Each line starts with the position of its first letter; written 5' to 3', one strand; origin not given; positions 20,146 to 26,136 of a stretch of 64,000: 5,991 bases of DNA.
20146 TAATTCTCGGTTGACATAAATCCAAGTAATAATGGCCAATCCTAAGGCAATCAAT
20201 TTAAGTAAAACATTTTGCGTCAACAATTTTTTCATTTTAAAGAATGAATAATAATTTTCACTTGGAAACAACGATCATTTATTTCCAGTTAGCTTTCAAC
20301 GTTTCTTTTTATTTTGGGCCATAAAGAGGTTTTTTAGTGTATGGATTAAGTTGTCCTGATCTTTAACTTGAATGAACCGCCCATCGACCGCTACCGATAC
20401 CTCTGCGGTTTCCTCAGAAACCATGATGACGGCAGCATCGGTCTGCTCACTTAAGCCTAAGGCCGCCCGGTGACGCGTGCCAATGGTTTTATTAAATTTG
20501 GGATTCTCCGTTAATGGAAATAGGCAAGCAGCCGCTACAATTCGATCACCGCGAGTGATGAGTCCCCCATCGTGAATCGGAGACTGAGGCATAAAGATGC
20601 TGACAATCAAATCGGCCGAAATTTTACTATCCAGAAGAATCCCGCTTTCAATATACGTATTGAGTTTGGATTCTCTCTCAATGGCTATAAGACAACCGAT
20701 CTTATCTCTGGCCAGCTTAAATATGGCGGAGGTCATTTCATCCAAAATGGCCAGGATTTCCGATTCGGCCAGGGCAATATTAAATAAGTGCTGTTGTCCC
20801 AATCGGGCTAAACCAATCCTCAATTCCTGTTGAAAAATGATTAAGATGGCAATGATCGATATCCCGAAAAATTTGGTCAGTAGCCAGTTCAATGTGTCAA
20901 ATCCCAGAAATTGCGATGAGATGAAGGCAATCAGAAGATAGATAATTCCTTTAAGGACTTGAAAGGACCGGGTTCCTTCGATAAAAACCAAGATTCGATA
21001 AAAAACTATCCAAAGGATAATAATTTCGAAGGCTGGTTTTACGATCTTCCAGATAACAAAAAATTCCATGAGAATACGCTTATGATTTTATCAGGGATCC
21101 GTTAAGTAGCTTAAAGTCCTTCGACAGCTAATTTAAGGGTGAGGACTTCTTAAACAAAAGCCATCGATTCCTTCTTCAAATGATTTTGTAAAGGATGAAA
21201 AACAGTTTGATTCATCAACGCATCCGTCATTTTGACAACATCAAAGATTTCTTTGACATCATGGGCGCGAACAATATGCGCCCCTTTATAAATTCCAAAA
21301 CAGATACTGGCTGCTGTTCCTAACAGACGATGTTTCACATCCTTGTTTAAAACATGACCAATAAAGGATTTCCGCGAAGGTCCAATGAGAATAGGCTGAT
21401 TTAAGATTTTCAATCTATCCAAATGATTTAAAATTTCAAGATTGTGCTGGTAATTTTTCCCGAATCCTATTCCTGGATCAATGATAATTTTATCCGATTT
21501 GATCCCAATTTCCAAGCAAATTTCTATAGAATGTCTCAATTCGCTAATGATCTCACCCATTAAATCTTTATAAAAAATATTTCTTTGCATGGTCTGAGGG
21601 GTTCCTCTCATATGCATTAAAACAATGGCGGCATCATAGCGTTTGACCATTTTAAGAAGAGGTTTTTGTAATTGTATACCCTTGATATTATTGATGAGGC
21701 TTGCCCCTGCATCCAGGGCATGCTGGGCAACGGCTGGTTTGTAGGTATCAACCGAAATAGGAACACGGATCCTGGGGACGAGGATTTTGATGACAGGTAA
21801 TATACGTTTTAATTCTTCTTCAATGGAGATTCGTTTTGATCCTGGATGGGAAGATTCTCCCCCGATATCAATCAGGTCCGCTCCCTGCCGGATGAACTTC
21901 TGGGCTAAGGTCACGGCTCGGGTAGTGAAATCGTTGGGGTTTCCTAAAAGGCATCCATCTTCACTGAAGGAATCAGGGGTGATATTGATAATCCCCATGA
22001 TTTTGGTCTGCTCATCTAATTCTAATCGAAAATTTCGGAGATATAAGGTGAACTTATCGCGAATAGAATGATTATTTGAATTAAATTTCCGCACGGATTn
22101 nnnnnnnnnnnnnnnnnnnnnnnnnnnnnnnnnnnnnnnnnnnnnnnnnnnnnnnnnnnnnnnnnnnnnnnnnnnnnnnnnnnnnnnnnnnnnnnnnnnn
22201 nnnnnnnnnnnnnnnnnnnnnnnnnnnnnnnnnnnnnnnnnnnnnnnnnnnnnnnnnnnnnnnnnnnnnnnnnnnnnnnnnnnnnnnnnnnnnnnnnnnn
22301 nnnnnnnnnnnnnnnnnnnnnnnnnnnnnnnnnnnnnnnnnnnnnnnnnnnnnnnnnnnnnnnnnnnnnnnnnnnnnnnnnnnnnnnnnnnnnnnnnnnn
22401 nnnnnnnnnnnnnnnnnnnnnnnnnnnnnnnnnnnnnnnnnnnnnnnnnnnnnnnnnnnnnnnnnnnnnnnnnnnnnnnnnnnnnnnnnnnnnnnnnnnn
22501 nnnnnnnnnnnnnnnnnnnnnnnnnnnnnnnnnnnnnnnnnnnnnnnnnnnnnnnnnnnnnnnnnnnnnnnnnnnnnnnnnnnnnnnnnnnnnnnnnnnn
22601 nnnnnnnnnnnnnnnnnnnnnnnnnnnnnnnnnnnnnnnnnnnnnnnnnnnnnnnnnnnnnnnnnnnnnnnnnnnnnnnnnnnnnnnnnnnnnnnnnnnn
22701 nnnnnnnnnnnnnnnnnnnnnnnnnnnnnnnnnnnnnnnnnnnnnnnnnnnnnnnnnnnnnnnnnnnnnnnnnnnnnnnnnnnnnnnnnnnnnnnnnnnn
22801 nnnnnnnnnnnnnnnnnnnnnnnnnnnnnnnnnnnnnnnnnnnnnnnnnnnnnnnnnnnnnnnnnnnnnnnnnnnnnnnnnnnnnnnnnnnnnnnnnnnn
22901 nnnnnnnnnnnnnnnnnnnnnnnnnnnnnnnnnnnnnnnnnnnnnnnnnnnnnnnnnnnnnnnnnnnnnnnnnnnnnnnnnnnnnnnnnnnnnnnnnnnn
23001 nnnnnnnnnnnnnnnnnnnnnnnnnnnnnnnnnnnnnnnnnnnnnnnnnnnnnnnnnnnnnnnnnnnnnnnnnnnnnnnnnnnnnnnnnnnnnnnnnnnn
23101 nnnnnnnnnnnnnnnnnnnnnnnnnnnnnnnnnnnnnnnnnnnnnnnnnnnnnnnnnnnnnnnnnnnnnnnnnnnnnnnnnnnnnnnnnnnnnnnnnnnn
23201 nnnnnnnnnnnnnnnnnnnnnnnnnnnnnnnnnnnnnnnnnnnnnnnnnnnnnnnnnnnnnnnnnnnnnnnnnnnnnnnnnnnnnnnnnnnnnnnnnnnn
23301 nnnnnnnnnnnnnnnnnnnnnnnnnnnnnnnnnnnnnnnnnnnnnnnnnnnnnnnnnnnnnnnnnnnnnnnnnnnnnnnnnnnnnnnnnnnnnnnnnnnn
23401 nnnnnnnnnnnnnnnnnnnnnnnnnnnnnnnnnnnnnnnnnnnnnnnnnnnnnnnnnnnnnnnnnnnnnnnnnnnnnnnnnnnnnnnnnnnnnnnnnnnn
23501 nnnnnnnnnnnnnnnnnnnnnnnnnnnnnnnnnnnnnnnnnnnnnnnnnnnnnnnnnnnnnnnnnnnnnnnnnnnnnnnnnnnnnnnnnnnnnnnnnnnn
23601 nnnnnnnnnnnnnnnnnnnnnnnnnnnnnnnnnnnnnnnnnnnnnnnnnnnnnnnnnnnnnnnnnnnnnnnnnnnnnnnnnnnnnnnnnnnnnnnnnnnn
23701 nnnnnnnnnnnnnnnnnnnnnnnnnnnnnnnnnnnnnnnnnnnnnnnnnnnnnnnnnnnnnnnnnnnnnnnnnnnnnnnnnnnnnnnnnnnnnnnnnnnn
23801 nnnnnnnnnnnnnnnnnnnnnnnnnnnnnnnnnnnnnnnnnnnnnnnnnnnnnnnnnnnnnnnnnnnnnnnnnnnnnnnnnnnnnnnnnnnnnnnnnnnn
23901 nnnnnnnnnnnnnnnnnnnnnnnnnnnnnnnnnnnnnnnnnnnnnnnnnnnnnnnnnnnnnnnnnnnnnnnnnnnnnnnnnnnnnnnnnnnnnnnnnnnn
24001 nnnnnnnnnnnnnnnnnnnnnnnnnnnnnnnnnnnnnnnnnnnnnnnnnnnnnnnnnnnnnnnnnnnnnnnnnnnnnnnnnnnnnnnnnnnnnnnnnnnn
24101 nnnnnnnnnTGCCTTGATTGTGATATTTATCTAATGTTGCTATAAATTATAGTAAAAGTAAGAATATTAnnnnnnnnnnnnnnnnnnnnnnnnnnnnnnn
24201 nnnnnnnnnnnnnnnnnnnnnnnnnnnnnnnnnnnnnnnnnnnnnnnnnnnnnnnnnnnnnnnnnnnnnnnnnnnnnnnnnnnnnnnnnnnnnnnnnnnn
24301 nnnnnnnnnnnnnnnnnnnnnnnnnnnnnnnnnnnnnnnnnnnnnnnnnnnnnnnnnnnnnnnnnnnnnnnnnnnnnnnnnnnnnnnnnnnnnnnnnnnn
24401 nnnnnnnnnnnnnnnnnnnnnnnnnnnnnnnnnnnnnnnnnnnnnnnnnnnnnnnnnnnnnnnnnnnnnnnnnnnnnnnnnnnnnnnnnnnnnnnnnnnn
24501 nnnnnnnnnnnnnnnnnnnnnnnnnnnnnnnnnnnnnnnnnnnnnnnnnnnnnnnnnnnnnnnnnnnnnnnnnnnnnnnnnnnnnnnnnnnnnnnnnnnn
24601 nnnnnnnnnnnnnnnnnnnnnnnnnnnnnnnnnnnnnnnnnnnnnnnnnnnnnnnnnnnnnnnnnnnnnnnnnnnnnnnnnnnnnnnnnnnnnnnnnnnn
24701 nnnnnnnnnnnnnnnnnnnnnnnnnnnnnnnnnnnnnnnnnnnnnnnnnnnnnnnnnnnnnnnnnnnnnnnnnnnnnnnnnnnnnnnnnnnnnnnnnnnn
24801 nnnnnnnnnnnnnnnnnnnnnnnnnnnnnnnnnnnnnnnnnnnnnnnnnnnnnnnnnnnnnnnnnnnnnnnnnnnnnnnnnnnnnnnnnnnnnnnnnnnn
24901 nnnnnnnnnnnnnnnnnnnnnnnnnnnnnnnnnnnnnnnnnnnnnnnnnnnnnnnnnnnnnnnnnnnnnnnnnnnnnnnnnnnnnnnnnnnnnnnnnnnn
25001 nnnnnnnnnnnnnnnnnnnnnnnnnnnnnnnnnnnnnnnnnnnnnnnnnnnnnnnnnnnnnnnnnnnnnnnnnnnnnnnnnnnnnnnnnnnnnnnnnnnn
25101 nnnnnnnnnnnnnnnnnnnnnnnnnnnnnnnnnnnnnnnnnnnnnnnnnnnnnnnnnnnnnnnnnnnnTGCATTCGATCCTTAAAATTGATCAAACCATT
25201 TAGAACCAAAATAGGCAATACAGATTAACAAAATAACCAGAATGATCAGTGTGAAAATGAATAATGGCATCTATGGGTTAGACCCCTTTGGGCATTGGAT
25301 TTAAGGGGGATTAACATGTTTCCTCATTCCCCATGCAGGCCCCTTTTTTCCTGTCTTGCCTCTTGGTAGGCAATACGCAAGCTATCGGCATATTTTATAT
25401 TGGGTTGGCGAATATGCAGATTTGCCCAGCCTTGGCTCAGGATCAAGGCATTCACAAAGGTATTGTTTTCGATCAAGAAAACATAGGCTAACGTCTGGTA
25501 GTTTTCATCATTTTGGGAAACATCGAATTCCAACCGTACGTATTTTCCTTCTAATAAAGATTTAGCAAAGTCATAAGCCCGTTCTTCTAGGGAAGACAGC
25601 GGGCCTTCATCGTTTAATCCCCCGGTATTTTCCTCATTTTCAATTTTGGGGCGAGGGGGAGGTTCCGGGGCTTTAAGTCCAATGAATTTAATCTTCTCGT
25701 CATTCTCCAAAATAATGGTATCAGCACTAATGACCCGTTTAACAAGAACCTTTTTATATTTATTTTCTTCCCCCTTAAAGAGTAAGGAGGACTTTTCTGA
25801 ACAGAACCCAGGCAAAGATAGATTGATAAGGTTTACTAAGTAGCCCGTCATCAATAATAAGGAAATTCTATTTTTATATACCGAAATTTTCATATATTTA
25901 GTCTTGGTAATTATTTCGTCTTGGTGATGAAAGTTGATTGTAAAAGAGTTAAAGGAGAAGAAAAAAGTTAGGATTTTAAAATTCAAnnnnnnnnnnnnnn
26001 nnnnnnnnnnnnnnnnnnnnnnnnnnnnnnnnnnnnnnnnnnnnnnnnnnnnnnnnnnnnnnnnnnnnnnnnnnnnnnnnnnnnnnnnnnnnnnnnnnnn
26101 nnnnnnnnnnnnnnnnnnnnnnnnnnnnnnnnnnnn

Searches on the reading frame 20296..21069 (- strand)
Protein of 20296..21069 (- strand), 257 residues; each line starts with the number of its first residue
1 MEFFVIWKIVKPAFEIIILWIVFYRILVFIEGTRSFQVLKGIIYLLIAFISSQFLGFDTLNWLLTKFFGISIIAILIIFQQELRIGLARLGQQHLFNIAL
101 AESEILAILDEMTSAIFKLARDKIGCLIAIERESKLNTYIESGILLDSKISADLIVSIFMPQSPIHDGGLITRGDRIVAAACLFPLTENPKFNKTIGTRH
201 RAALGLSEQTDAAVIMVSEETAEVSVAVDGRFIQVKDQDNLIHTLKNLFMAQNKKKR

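Call 72: search_protein_families(library=pfam, proteins=[window:20296-21069:-], max_evalue=0.00001)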
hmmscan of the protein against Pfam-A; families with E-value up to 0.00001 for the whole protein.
window:20296-21069:- (257 aa): 1 family
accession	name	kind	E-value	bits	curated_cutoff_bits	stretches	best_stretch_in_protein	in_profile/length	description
PF02457.21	DAC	-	1.4e-38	131.6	27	1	114-231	2-118/119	DisA bacterial checkpoint controller nucleotide-binding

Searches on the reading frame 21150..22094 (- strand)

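Call 72: search_protein_families(library=pfam, proteins=[window:21150-22094:-], max_evalue=0.00001)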
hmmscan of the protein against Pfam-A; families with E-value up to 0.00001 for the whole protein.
window:21150-22094:- (314 aa): 1 family
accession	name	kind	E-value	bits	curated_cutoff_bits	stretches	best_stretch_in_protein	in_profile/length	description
PF00809.28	Pterin_bind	-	5.1e-77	259.3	25.5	1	33-278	1-244/244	Pterin binding enzyme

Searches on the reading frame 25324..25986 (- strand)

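Call 3: search_protein_families(library=pfam, proteins=[window:25324-25986:-], max_evalue=1)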
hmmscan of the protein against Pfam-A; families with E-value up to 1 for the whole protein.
window:25324-25986:- (220 aa): 3 families
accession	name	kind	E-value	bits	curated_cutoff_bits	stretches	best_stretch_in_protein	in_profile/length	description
PF00565.23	SNase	-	3.8e-09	37.4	21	1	99-217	2-104/107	Staphylococcal nuclease homologue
PF14345.11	GDYXXLXY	-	0.099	12.8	27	1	142-171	32-71/153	GDYXXLXY protein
PF03057.20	DUF236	-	0.17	12.2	25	1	159-167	13-21/31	DUF236 repeat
